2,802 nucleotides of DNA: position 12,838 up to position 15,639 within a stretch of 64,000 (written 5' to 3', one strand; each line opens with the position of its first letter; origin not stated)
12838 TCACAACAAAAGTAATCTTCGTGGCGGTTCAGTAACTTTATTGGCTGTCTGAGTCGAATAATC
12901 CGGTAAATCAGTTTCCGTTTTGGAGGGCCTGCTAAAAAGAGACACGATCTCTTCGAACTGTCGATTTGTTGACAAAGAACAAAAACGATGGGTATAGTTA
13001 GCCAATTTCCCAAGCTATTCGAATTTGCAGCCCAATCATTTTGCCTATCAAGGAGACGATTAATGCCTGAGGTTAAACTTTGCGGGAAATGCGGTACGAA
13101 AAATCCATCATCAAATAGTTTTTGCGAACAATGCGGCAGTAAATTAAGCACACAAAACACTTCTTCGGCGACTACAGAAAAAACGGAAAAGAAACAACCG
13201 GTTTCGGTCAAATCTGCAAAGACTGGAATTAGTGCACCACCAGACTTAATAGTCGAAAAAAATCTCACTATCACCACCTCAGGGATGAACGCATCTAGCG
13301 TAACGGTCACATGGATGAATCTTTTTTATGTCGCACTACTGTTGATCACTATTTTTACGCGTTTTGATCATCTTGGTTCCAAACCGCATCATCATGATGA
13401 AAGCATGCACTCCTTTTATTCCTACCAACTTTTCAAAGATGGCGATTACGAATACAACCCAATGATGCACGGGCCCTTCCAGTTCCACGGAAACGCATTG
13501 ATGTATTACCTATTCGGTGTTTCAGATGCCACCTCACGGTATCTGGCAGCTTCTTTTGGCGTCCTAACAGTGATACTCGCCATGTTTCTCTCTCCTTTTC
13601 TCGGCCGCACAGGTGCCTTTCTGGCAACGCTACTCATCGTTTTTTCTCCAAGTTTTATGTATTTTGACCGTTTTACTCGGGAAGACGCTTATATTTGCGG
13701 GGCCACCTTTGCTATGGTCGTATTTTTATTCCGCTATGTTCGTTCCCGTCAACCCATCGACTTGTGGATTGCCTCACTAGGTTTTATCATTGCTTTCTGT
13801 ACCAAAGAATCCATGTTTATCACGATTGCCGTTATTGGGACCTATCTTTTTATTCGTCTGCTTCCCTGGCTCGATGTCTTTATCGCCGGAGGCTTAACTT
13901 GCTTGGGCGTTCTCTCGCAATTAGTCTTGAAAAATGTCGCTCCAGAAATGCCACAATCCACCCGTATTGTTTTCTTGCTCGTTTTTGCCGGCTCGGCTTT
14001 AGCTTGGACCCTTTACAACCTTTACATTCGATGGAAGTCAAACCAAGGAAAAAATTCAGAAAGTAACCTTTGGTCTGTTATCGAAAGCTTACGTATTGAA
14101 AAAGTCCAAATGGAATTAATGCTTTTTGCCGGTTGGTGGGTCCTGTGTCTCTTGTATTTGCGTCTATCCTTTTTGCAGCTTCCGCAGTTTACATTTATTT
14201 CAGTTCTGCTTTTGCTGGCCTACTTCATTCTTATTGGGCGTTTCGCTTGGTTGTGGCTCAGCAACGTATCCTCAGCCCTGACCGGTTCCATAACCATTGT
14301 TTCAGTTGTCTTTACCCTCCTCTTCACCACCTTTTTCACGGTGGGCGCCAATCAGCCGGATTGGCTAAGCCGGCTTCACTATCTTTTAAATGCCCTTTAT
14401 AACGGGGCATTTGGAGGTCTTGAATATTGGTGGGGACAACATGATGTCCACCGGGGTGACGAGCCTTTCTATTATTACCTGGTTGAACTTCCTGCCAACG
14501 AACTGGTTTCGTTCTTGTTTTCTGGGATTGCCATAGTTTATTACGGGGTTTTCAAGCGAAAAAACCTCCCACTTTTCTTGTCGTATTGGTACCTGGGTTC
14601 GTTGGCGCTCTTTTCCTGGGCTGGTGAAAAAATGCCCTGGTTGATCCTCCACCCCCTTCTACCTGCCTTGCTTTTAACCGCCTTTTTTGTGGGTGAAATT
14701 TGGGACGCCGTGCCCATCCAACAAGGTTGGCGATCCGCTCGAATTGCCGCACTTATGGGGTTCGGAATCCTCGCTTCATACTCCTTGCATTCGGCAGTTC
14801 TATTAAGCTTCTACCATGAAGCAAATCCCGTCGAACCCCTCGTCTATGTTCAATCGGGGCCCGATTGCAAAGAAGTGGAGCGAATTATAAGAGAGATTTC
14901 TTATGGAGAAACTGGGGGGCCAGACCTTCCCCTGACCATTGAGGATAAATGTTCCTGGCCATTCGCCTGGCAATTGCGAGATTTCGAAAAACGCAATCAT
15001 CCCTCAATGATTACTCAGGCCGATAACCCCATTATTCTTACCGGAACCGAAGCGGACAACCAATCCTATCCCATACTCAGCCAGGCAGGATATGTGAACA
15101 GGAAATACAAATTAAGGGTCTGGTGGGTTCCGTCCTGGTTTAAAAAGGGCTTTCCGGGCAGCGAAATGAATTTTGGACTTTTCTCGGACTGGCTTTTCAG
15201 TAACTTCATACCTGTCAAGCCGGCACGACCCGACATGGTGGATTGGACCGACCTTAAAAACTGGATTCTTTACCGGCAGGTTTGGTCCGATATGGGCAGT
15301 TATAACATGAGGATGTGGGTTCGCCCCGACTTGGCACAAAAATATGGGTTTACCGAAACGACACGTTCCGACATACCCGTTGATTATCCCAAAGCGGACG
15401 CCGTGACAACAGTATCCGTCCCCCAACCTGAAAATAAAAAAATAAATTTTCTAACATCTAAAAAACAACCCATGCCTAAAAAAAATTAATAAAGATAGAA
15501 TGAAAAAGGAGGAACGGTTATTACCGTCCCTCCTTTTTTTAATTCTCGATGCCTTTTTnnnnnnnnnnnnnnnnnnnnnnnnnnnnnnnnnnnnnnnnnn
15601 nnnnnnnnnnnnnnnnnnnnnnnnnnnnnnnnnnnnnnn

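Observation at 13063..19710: Both unfused partners carry CxxC...CxxC zinc ribbons, at different positions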

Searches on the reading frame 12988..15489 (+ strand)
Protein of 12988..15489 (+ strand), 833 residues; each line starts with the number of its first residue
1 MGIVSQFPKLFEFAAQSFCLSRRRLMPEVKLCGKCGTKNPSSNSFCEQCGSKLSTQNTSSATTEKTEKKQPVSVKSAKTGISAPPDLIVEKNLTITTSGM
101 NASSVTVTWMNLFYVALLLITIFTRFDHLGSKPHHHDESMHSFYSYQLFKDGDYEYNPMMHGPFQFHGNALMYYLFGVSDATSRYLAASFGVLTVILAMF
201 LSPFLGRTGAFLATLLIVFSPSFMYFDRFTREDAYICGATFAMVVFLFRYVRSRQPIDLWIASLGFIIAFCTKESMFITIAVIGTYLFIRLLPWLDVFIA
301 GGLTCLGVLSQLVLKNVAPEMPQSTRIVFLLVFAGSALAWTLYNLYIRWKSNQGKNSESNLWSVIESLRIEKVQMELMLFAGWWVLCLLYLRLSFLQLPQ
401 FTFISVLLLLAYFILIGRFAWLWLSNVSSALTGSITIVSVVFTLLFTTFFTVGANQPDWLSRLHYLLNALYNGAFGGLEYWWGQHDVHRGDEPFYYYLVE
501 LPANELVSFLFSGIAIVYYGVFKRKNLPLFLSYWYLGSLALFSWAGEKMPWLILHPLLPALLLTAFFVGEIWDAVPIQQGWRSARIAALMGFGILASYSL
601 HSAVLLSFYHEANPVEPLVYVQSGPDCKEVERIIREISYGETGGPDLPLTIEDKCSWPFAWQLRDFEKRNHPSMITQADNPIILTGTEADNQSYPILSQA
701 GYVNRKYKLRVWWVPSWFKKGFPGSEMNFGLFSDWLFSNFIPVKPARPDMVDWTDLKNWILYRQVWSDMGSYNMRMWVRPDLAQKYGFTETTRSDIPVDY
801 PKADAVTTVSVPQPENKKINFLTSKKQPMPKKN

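Call 6: search_protein_families(library=pfam, proteins=[window:12988-15489:+], max_evalue=1)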
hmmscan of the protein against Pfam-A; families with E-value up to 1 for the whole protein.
window:12988-15489:+ (833 aa): 8 families
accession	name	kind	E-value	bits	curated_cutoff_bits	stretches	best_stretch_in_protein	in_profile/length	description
PF13231.12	PMT_2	-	2.6e-07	31.4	26.1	1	161-290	2-132/160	Dolichyl-phosphate-mannose-protein mannosyltransferase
PF13240.11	Zn_Ribbon_1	-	1.5e-05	25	25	1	32-53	2-23/23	zinc-ribbon domain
PF12773.13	DZR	-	0.00028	21.4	27.3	1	32-54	1-23/45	Double zinc ribbon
PF24463.1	DUF7577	-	0.0047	16.9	28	1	32-53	5-26/27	Domain of unknown function (DUF7577)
PF18912.6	DZR_2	-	0.034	14.4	27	1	27-57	19-50/56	Double zinc ribbon domain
PF00641.23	Zn_ribbon_RanBP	-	0.034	13.8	27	1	32-51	7-26/30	Zn-finger in Ran binding protein and others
PF17032.10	Zn_ribbon_15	-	0.11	13.8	28.9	1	28-50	51-73/73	zinc-ribbon family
PF14952.11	zf-tcix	-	0.24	11.4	31.2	1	29-46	10-27/42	Putative treble-clef, zinc-finger, Zn-binding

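Call 8: search_protein_families(library=ncbifam, proteins=[window:12988-15489:+], max_evalue=0.01)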
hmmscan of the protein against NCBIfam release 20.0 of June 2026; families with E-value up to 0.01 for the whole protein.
window:12988-15489:+ (833 aa): 2 families
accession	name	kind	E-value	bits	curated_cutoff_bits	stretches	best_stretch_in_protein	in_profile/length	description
TIGR03663.1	TIGR03663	subfamily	1.3e-71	241.9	126.25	1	114-668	4-432/435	flippase activity-associated protein Agl23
NF011149.0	PRK14559.1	equivalog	0.0037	16.1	374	1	31-66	3-38/642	serine/threonine phosphatase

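Call 11: find_homologous_proteins(query=window:12988-15489:+, max_evalue=1e-10)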
Query window:12988-15489:+ (833 aa): 281 proteins with E <= 1e-10 among 8000 candidates; the best 120 are listed.
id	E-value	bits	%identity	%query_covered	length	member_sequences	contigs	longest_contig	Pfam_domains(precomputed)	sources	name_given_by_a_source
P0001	0.0e+0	1852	99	96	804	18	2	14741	PF13240.12,PF13231.13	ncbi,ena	-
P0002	0.0e+0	1578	83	95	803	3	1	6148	PF13231.13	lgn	-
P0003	0.0e+0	1427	83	86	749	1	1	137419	PF13231.13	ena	-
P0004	0.0e+0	1364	72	95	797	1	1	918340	PF13240.12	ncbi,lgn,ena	-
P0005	0.0e+0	1354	72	95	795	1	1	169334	-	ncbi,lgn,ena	-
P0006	0.0e+0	1326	70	94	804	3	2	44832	PF13240.12,PF13231.13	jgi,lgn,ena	jgi:uncharacterized protein (TIGR03663 family)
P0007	0.0e+0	1323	71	95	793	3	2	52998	PF02366.25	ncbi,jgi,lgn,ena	-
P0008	0.0e+0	1306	70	95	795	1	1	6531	PF13231.13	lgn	-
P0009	0.0e+0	1283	69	95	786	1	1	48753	PF13240.12,PF02366.25,PF13231.13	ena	-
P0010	0.0e+0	1274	68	94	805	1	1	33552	PF13240.12,PF02366.25,PF13231.13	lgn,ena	-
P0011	0.0e+0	1271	68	95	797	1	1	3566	PF02366.25,PF13231.13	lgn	-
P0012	0.0e+0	1269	67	95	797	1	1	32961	PF02366.25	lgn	-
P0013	0.0e+0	1262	68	95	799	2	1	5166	PF02366.25,PF13231.13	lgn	-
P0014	0.0e+0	1258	68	93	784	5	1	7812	PF13240.12,PF02366.25,PF13231.13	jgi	-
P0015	0.0e+0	1257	70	94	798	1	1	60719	PF02366.25,PF13231.13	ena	-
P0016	0.0e+0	1257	66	98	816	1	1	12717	-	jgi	jgi:uncharacterized protein (TIGR03663 family)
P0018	0.0e+0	1247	67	95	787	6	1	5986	PF02366.25,PF13231.13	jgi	jgi:uncharacterized protein (TIGR03663 family)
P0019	0.0e+0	1240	68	93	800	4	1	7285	PF13240.12,PF13231.13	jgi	jgi:uncharacterized protein (TIGR03663 family)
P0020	0.0e+0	1239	67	93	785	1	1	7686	PF13240.12,PF02366.25,PF13231.13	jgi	jgi:uncharacterized protein (TIGR03663 family)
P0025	0.0e+0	1219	65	95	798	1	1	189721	PF13240.12,PF02366.25,PF12773.14,PF13231.13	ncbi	-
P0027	0.0e+0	1200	65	94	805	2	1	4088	PF13240.12,PF02366.25,PF13231.13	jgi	-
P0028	0.0e+0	1187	63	94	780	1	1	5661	PF13240.12,PF13231.13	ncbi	ncbi:MAG: flippase activity-associated protein Agl23 [bacterium]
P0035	0.0e+0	1147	62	93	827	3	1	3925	PF13240.12,PF13231.13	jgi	-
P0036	0.0e+0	1146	64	95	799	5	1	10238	PF13240.12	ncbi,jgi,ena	jgi:uncharacterized protein (TIGR03663 family)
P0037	0.0e+0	1146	63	95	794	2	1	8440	PF13240.12,PF13231.13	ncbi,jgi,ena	jgi:uncharacterized protein (TIGR03663 family)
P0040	0.0e+0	1143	63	94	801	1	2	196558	PF13240.12,PF02366.25,PF13231.13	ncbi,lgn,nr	ncbi:MAG TPA: flippase activity-associated protein Agl23 [bacterium]|nr:flippase activity-associated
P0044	0.0e+0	1128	61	97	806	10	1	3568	PF13240.12,PF02366.25,PF13231.13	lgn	-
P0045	0.0e+0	1123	63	93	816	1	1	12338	PF13240.12,PF02366.25,PF13248.12,PF13231.13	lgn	-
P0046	0.0e+0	1121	63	93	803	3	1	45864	PF13240.12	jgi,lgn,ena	-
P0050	0.0e+0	1109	61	93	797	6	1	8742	PF13240.12,PF13248.12,PF13231.13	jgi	-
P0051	0.0e+0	1109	62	93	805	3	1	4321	PF13240.12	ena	-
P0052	0.0e+0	1108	62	95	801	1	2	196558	PF13240.12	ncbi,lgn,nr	ncbi:MAG TPA: flippase activity-associated protein Agl23 [bacterium]|nr:flippase activity-associated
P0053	0.0e+0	1095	59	95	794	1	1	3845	PF13240.12,PF13231.13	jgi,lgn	jgi:uncharacterized protein (TIGR03663 family)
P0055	1.7e-297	1007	57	93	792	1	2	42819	PF13240.12,PF02366.25,PF13231.13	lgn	-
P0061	2.9e-196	673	51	44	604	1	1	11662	PF13231.13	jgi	jgi:uncharacterized protein (TIGR03663 family)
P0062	3.8e-196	672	60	62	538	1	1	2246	PF13240.12,PF02366.25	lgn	-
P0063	2.7e-170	587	54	46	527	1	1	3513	PF13231.13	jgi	jgi:uncharacterized protein (TIGR03663 family)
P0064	7.0e-120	420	40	34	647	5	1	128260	PF13240.12,PF02366.25,PF13231.13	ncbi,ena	ncbi:MAG: flippase activity-associated protein Agl23 [bacterium]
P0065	1.1e-109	386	41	32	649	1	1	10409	PF13240.12,PF13231.13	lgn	-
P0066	6.1e-108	380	42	32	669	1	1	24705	PF13240.12,PF12773.14,PF13231.13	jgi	jgi:uncharacterized protein (TIGR03663 family)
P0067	1.2e-107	379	41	32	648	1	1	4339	PF13240.12,PF13231.13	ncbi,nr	ncbi:MAG: TIGR03663 family protein [Candidatus Goldbacteria bacterium]|nr:TIGR03663 family protein [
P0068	1.4e-107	379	41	32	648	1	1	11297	PF13240.12,PF13231.13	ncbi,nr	ncbi:MAG: TIGR03663 family protein [Candidatus Goldbacteria bacterium]|nr:TIGR03663 family protein [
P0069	2.2e-107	378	40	32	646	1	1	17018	PF13240.12,PF13231.13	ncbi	-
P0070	8.7e-107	377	41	32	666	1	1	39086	PF13240.12,PF12773.14,PF13231.13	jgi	jgi:uncharacterized protein (TIGR03663 family)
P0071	1.8e-104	369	40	32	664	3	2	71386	PF13240.12,PF12773.14,PF24463.2,PF13231.13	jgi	jgi:uncharacterized protein (TIGR03663 family)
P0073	3.6e-87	312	38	28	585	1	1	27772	PF13231.13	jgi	jgi:uncharacterized protein (TIGR03663 family)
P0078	2.8e-82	295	37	28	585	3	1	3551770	PF13231.13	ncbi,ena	-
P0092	3.2e-66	242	33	73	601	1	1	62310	PF02366.25,PF13231.13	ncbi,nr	ncbi:MAG: TIGR03663 family protein [Chloroflexi bacterium]|nr:TIGR03663 family protein [Chloroflexot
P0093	6.5e-66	241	41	21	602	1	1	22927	PF02366.25,PF13231.13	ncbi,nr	ncbi:MAG: TIGR03663 family protein [Chloroflexi bacterium]|nr:TIGR03663 family protein [Chloroflexot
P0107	5.0e-61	225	42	20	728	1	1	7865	PF13231.13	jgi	jgi:uncharacterized protein (TIGR03663 family)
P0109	8.5e-61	224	30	62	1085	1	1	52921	PF02366.25,PF01436.28,PF08450.19,PF13231.13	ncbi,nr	ncbi:MAG: TIGR03663 family protein [Caldilineaceae bacterium]|nr:TIGR03663 family protein [Caldiline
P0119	1.6e-59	220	40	21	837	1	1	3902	PF13231.13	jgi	jgi:uncharacterized protein (TIGR03663 family)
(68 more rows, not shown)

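Call 41: predict_structure(alignment_id=A2)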
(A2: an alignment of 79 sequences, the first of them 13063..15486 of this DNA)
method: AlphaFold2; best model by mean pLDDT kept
length: 808 residues; sequences in the alignment: 79
mean_pLDDT: 87.6   pTM: 0.84
mean pLDDT of the five models: 87.6, 86.7, 86.5, 85.3, 85.2
residues with pLDDT >= 90: 554; 70-90: 150; 50-70: 38; < 50: 66
segments of 3 or more residues with pLDDT < 50: 32-69, 775-784, 795-801
pLDDT, mean of each block of 10 residues (from residue 1): 79 91 88 40 39 42 46 56 95 98 92 92 87 88 96 97 98 98 98 97 94 98 97 98 96 95 97 97 94 93 93 97 94 95 97 97 90 81 97 98 98 96 74 91 93 87 74 88 97 97 98 93 90 98 98 97 98 94 86 80 95 97 95 92 94 96 84 95 82 87 89 94 94 84 86 98 87 53 49 46 49
secondary structure, 60 per line:
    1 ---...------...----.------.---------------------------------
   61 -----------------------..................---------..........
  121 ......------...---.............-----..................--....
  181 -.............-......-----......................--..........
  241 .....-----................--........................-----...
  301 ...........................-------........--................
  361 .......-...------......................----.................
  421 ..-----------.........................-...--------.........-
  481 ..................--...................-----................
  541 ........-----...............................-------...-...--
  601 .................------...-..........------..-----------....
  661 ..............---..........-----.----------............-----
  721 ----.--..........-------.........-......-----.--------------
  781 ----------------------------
elements in order (helices of 4 or more, strands of 3 or more residues): E4-6 E13-15 H84-101 H111-126 H139-151 H157-174 H177-180 H182-194 H196-201 H207-228 H231-245 H251-266 H269-292 H298-327 H335-342 H345-367 H378-399 H404-422 H434-458 H471-479 H481-498 H501-519 H525-548 H554-584 E596-598 H601-617 E624-626 H628-637 E657-661 H662-674 E678-687 H704-715 H728-737 E745-753 H755-760

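Call 45: fold_search(model_id=the predicted structure, library=pdb)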
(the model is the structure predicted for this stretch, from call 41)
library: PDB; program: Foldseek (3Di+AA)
matches with E <= 10: 261; with E <= 0.001: 24
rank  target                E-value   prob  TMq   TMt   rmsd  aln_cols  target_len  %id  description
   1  8b6l_I                1.3e-06  1.00  0.33  0.38  16.4       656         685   12  Subtomogram average of the human Sec61-TRAP-OSTA-translocon (released 2022-12-07)
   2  6s7t_A                2.5e-06  1.00  0.35  0.39  20.5       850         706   12  Cryo-EM structure of human oligosaccharyltransferase complex OST-B (released 2019-12-18)
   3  5ezm                  8.1e-06  1.00  0.25  0.36  21.6       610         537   15  Crystal Structure of ArnT from Cupriavidus metallidurans in the apo state (released 2016-02-17)
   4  9n9j_I                9.6e-06  1.00  0.32  0.37  17.1       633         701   13  Structure of a GRP94 folding intermediate engaged with a CCDC134- and FKBP11-bound secretory translocon (released 2025-11-19)
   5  8agc_A                1.2e-05  1.00  0.36  0.41  18.3       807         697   10  Structure of yeast oligosaccharylransferase complex with lipid-linked oligosaccharide and non-acceptor peptide bound (released 2022-12-07)
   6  5f15                  1.2e-05  1.00  0.27  0.39  21.8       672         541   15  Crystal Structure of ArnT from Cupriavidus metallidurans bound to Undecaprenyl phosphate (released 2016-02-17)
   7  8pn9_A                2.5e-05  1.00  0.33  0.40  16.2       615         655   11  Structure of human oligosaccharyltransferase OST-A complex bound to NGI-1 (released 2024-05-08)
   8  6ezn_F                3.5e-05  1.00  0.36  0.44  16.5       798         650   11  Cryo-EM structure of the yeast oligosaccharyltransferase (OST) complex (released 2018-01-17)
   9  7oci_F                3.9e-05  1.00  0.34  0.42  19.1       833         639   10  Cryo-EM structure of yeast Ost6p containing oligosaccharyltransferase complex (released 2022-02-16)
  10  6s7o_A                4.1e-05  1.00  0.35  0.42  18.1       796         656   11  Cryo-EM structure of human oligosaccharyltransferase complex OST-A (released 2019-12-18)
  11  9i5k_A                5.8e-05  1.00  0.20  0.33  23.6       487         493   12  Structure of the Chaetomium thermophilum Pmt4 homodimer (C2 symmetry) (released 2025-12-24)
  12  6gxc_A                7.4e-05  1.00  0.33  0.37  13.8       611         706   11  Bacterial oligosaccharyltransferase PglB in complex with an inhibitory peptide and a reactive lipid-linked oligosaccha (released 2018-11-14)
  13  6c26_A                1.3e-04  1.00  0.34  0.42  18.7       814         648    9  The Cryo-EM structure of a eukaryotic oligosaccharyl transferase complex (released 2018-01-31)
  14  6p25_B                1.3e-04  1.00  0.20  0.23  13.3       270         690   19  Structure of S. cerevisiae protein O-mannosyltransferase Pmt1-Pmt2 complex bound to the sugar donor and a peptide acce (released 2019-07-10)
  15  8agb_A                1.6e-04  1.00  0.34  0.42  15.8       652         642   11  Structure of yeast oligosaccharylransferase complex with lipid-linked oligosaccharide bound (released 2022-12-07)
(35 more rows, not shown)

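Call 53: find_encoding_contigs(protein=P0061, flank=10000, max_places=1)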
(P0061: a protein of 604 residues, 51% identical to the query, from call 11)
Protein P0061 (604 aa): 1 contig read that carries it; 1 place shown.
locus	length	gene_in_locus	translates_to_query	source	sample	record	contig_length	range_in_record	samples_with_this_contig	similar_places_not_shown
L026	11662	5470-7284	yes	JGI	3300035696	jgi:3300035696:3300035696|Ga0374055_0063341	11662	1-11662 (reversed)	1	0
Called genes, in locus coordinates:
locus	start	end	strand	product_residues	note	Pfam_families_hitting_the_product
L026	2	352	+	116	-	?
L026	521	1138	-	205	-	-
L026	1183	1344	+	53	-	-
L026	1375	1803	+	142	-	PF00595:PDZ, PF13180:PDZ_2, PF17820:PDZ_6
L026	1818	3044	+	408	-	PF00514:Arm (faint), PF13513:HEAT_EZ (faint), PF02985:HEAT (faint), PF13646:HEAT_2 (weak)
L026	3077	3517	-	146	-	PF13505:OMP_b-brl (faint)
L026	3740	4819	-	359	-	PF09234:DUF1963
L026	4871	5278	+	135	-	-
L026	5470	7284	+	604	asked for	PF13231:PMT_2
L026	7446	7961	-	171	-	-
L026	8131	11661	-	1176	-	?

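Call 54: find_encoding_contigs(protein=P0003, flank=6000, max_places=1)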
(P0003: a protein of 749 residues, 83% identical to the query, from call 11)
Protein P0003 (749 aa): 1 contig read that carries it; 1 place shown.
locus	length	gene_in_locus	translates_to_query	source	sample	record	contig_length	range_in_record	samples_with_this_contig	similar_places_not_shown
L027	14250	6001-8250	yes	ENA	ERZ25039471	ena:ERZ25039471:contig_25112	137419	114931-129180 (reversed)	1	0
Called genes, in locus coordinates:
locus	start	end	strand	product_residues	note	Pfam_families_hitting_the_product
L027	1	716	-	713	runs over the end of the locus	PF03968:LptD_N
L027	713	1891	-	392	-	PF03739:LptF_LptG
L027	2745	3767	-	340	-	-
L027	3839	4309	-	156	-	-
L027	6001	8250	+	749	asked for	PF13231:PMT_2 (weak)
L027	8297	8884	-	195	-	-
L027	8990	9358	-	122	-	PF00892:EamA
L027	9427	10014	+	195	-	-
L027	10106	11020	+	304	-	-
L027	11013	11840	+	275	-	PF26300:PEPCK_PPi_lobe_2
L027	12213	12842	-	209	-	-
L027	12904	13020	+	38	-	-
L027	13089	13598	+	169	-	-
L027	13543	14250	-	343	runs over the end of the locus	PF00356:LacI, PF00532:Peripla_BP_1, PF13407:Peripla_BP_4, PF13377:Peripla_BP_3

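Call 58: find_encoding_contigs(protein=P0092, flank=8000, max_places=1)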
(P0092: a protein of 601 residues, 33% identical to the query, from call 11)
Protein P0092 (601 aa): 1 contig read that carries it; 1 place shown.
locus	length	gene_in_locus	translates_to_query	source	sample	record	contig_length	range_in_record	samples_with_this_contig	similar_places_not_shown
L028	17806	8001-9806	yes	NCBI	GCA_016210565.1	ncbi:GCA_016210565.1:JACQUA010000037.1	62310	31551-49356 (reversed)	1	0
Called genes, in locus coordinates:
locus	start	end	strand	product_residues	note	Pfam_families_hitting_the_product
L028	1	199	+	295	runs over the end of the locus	PF01063:Aminotran_4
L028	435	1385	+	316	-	PF02881:SRP54_N, PF13604:AAA_30 (weak), PF00448:SRP54, PF13401:AAA_22 (weak)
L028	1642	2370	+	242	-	PF01209:Ubie_methyltran, PF13489:Methyltransf_23, PF13847:Methyltransf_31, PF08241:Methyltransf_11, PF08242:Methyltransf_12, PF13649:Methyltransf_25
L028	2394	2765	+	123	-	PF00892:EamA, PF10639:TMEM234 (weak)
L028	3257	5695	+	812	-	PF10060:DUF2298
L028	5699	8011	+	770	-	PF10060:DUF2298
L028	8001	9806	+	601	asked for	PF02366:PMT, PF13231:PMT_2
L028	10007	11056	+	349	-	PF03706:LPG_synthase_TM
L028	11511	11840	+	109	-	PF08867:FRG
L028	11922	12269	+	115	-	-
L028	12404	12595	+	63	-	PF15919:HicB_lk_antitox (weak)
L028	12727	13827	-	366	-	PF00724:Oxidored_FMN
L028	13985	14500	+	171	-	PF11848:DUF3368, PF20698:PIN-TPR-GreABC (weak)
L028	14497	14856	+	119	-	PF03683:UPF0175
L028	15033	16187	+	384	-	PF13416:SBP_bac_8, PF13531:SBP_bac_11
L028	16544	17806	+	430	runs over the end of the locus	PF00270:DEAD, PF04851:ResIII, PF00271:Helicase_C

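Call 59: find_encoding_contigs(protein=P0078, flank=8000, max_places=1)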
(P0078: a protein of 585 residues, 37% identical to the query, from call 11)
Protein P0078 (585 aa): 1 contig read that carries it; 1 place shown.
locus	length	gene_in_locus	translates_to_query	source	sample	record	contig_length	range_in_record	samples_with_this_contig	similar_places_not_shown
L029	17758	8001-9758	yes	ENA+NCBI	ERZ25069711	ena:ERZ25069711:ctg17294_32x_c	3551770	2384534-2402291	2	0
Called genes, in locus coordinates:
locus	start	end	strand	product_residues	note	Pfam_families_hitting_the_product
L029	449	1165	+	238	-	PF01936:NYN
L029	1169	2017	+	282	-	PF01261:AP_endonuc_2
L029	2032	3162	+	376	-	-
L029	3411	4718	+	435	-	PF00202:Aminotran_3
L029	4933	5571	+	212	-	PF06283:ThuA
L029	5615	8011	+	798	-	PF10060:DUF2298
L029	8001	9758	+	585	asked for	PF13231:PMT_2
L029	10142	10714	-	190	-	PF13548:DUF4126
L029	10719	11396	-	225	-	PF01121:CoaE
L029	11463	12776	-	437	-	PF05958:tRNA_U5-meth_tr, PF05175:MTS (weak), PF13649:Methyltransf_25 (weak), PF13847:Methyltransf_31 (weak)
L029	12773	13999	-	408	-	-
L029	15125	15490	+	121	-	PF07883:Cupin_2, PF02311:AraC_binding (weak)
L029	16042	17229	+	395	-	PF02746:MR_MLE_N, PF13378:MR_MLE_C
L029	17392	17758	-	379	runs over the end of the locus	PF01266:DAO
